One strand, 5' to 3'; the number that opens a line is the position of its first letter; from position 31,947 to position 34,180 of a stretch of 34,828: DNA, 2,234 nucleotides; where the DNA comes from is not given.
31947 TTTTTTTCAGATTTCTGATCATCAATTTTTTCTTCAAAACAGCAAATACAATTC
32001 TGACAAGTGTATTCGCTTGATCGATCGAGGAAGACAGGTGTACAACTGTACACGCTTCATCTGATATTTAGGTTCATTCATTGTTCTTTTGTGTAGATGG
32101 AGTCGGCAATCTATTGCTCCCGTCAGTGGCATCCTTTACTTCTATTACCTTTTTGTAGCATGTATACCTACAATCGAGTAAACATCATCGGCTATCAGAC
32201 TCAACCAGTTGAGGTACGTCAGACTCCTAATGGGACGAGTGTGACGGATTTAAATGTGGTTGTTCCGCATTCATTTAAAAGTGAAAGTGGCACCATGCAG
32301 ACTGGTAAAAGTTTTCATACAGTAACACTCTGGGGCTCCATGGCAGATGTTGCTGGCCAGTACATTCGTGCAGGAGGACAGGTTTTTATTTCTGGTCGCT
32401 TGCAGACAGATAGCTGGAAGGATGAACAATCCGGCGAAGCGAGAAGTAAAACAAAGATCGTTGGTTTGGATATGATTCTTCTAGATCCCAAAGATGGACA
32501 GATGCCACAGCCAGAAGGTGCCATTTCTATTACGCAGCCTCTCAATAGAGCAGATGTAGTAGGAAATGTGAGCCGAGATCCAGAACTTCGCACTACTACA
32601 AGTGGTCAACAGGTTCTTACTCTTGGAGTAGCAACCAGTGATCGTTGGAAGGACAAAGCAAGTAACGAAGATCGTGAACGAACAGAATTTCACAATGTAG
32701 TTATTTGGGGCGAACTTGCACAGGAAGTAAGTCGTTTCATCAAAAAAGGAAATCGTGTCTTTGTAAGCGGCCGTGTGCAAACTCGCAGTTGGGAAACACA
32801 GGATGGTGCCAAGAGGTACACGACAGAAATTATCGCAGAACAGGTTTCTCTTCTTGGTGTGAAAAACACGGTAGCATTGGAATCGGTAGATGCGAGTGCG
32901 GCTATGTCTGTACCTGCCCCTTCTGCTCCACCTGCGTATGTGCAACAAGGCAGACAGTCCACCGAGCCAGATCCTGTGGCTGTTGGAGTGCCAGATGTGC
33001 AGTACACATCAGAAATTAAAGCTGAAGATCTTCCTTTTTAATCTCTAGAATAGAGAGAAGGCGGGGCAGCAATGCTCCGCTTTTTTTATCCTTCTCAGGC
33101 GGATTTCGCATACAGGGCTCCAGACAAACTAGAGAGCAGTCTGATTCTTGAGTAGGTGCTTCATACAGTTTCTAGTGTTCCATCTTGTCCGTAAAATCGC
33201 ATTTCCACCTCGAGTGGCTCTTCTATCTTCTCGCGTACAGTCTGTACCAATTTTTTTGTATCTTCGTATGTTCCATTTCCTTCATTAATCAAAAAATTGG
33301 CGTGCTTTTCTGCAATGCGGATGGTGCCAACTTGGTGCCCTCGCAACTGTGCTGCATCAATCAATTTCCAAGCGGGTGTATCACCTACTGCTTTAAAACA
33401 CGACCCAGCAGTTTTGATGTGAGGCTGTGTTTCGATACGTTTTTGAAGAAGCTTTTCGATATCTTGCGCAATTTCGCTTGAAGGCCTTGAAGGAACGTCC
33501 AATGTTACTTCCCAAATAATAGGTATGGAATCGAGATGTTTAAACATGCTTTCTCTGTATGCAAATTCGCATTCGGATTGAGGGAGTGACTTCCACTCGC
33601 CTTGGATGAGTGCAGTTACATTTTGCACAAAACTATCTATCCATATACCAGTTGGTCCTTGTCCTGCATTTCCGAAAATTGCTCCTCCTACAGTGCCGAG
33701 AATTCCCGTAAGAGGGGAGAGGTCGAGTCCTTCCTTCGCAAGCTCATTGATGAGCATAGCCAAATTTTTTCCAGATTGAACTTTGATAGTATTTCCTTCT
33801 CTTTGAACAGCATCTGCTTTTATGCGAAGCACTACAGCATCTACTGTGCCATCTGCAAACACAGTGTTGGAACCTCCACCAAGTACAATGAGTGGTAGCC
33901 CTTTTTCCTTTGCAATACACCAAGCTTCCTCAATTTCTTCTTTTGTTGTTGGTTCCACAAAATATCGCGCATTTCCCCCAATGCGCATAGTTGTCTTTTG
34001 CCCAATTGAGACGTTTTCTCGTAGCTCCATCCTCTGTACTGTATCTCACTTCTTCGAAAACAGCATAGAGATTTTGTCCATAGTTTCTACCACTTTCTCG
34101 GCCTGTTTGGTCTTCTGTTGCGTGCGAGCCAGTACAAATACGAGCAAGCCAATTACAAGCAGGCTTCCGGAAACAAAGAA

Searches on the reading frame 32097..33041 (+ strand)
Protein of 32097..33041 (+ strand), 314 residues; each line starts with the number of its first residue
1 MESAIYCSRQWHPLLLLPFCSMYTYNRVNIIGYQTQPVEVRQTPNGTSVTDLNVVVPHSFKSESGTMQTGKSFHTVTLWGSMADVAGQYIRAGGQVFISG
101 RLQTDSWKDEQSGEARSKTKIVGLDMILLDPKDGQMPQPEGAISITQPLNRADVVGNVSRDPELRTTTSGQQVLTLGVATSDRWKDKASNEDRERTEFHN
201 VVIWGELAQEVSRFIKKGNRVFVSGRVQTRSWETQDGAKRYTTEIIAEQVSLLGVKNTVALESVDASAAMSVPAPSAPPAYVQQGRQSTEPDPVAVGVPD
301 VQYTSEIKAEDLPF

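Call 85: search_protein_families(library=pfam, proteins=[window:32097-33041:+], max_evalue=0.001)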
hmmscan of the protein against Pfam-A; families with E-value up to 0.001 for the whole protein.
window:32097-33041:+ (314 aa): 3 families
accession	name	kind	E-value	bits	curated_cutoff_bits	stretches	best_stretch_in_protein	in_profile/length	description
PF00436.31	SSB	-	5.8e-58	193.8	26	2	150-253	2-104/104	Single-strand binding protein family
PF01336.31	tRNA_anti-codon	-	0.00021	21.6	27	0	198-252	28-74/75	OB-fold nucleic acid binding domain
PF22657.2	SSB_1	-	0.00082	20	27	0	150-231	1-79/91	Another single-strand binding protein family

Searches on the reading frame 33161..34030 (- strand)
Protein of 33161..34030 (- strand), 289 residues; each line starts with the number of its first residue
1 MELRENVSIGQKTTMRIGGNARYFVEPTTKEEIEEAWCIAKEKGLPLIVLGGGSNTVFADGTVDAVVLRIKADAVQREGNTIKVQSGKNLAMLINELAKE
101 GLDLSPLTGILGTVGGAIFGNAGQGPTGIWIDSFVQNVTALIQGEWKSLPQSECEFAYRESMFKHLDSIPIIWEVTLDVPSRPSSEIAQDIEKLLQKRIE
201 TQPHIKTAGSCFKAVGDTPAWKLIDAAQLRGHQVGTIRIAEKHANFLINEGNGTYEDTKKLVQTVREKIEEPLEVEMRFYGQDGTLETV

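Call 85: search_protein_families(library=pfam, proteins=[window:33161-34030:-], max_evalue=0.001)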
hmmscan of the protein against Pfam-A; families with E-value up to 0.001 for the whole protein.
window:33161-34030:- (289 aa): 2 families
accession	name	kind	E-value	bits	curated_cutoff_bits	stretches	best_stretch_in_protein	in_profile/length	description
PF02873.21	MurB_C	-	1.2e-23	83.5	27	1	186-277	1-92/99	UDP-N-acetylenolpyruvoylglucosamine reductase, C-terminal domain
PF01565.28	FAD_binding_4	-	3.4e-20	72.6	26.4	1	22-138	2-126/139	FAD binding domain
